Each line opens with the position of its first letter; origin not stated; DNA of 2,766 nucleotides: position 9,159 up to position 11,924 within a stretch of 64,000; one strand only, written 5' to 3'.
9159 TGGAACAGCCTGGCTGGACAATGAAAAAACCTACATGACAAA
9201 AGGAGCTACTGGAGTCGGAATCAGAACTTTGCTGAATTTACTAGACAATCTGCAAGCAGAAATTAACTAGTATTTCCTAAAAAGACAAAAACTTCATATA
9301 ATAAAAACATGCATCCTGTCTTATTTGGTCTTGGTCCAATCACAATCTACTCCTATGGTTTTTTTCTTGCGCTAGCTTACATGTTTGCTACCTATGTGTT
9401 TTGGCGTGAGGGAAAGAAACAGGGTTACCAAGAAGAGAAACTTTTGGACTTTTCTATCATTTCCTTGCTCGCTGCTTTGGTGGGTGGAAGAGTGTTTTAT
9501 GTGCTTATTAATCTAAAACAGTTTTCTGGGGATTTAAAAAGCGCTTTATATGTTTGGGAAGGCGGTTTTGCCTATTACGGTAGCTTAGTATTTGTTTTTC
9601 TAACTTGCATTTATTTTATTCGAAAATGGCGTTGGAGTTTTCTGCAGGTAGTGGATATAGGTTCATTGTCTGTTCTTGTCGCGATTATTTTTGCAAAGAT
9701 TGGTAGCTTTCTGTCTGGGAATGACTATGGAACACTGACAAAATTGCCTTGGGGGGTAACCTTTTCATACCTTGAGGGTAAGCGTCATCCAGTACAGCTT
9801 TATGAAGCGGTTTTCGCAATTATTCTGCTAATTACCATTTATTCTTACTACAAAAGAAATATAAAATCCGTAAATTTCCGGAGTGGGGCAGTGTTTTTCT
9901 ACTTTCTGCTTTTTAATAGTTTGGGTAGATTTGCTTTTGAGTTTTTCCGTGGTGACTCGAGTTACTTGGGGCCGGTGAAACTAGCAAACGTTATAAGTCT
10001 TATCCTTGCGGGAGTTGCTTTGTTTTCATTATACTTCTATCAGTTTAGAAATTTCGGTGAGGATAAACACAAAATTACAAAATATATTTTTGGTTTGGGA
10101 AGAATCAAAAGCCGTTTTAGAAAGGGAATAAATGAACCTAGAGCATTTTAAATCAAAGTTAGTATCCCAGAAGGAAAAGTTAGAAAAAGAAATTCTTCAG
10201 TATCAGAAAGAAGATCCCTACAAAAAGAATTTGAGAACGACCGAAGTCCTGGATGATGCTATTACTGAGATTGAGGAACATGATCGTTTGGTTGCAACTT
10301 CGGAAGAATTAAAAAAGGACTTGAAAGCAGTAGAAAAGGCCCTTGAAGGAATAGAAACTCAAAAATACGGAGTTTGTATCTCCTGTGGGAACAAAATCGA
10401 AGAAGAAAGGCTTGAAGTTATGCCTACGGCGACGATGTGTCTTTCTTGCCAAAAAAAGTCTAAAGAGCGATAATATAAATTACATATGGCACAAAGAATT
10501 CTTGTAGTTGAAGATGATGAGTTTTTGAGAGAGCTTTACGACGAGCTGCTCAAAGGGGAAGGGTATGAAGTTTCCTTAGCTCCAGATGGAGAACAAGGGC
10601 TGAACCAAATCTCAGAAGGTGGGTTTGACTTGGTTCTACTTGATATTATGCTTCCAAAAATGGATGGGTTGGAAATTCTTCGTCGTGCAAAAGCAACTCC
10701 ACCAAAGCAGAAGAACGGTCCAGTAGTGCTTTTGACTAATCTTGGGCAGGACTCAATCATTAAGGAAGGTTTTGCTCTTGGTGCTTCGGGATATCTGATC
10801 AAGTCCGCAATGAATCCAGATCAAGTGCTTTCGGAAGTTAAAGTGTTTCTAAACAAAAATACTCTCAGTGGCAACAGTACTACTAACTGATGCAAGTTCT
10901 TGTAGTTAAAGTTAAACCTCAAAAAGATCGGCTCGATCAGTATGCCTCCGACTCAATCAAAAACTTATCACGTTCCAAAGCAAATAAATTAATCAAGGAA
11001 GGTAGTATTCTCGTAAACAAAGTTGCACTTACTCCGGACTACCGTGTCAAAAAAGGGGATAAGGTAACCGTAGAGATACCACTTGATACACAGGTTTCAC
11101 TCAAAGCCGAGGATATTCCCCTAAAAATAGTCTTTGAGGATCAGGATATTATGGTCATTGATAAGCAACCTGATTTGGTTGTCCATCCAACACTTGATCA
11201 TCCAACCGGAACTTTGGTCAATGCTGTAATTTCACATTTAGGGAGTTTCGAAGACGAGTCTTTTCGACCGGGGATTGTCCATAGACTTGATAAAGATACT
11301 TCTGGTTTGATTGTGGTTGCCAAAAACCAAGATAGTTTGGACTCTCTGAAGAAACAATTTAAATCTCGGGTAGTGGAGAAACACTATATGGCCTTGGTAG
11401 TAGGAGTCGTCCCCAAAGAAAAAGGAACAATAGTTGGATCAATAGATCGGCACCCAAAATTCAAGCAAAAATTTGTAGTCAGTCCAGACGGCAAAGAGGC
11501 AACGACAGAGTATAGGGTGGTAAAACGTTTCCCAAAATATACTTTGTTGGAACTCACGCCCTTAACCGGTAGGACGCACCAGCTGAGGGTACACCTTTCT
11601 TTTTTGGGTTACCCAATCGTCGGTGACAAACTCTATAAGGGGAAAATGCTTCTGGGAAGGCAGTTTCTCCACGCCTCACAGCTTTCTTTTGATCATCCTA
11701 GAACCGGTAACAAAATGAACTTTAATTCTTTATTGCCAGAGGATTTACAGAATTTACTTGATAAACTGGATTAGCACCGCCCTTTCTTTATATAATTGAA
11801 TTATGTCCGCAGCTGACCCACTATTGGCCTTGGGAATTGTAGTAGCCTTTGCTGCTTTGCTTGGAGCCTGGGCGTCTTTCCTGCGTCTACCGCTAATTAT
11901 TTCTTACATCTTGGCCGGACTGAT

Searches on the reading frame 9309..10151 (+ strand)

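Call 63: search_protein_families(library=pfam, proteins=[window:9309-10151:+], max_evalue=0.001)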
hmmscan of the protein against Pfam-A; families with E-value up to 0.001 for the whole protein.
window:9309-10151:+ (280 aa): 1 family
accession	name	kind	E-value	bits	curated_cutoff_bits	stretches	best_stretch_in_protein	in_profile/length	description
PF01790.23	LGT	-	7e-49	166.8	24.9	1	3-240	1-237/240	Prolipoprotein diacylglyceryl transferase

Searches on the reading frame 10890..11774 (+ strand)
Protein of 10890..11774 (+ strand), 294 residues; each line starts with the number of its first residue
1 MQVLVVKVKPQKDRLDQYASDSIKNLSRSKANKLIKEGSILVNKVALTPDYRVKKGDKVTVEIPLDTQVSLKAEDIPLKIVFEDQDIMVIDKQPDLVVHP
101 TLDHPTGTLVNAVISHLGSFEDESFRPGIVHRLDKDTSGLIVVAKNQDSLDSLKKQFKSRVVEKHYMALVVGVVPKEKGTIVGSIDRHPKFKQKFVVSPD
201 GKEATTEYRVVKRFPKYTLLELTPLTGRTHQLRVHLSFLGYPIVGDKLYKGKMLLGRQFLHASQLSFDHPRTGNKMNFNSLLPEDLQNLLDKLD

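Call 63: search_protein_families(library=pfam, proteins=[window:10890-11774:+], max_evalue=0.001)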
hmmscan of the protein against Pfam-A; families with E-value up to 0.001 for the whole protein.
window:10890-11774:+ (294 aa): 2 families
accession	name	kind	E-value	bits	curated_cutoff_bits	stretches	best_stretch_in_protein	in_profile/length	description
PF00849.27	PseudoU_synth_2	-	1.6e-33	116.5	26.8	1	87-237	2-151/152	RNA pseudouridylate synthase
PF01479.30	S4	-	1.2e-08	34.9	22.8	1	14-59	2-48/48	S4 domain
